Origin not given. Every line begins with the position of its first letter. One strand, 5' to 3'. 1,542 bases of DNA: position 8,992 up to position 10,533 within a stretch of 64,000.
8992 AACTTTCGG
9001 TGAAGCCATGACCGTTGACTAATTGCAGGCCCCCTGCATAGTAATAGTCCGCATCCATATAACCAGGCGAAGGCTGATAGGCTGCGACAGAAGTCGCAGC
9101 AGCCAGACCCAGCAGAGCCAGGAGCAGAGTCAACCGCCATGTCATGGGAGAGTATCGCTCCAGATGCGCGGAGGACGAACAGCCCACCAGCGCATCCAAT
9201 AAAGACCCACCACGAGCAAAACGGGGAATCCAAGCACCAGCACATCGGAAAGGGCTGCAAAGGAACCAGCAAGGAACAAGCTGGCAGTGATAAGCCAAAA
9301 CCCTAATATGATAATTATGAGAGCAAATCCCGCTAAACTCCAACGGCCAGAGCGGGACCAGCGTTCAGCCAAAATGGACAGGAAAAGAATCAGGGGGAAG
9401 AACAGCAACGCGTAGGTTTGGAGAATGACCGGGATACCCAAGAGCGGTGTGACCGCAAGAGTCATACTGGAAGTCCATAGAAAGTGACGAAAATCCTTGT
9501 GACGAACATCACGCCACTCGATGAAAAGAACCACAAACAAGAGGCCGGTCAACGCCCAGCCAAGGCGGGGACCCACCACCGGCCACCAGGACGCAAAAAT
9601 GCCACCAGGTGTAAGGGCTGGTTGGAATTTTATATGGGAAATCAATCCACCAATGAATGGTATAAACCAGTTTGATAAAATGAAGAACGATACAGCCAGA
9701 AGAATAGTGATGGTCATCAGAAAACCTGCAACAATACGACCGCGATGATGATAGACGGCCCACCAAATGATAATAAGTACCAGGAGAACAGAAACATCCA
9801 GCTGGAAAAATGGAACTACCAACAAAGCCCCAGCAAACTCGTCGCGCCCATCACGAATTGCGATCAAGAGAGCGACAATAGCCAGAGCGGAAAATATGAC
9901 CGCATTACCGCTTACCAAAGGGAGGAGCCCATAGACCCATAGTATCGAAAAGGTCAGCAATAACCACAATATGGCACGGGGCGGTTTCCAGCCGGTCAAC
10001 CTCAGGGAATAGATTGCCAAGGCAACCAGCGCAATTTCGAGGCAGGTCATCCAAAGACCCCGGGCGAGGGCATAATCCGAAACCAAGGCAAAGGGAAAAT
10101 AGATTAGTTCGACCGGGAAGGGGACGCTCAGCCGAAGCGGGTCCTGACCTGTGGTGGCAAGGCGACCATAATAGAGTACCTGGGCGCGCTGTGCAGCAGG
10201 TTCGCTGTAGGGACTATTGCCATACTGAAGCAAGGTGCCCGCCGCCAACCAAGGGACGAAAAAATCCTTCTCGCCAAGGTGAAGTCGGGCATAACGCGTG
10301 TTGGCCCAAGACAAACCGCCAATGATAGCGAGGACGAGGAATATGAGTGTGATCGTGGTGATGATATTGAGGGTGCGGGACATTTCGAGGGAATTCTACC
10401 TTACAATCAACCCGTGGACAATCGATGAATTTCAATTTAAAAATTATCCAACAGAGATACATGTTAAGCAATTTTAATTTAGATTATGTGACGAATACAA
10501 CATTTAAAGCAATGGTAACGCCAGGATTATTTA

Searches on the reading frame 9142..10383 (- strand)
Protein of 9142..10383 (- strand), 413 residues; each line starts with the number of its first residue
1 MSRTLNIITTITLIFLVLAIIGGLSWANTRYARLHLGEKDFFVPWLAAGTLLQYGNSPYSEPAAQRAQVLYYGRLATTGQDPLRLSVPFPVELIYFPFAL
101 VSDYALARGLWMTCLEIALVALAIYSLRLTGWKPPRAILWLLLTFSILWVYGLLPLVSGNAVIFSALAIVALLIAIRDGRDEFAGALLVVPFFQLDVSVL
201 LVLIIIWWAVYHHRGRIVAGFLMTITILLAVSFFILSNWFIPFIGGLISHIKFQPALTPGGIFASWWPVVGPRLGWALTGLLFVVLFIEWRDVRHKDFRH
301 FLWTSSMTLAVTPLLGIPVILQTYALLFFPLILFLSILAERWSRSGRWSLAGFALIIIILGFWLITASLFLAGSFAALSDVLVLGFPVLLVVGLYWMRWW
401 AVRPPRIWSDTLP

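Call 8: search_protein_families(library=pfam, proteins=[window:9142-10383:-])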
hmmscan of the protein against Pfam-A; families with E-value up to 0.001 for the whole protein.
window:9142-10383:- (413 aa): 0 families

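Call 78: search_protein_families(library=ncbifam, proteins=[window:9142-10383:-], max_evalue=1e-10)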
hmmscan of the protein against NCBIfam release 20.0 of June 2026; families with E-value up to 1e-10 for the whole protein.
window:9142-10383:- (413 aa): 0 families
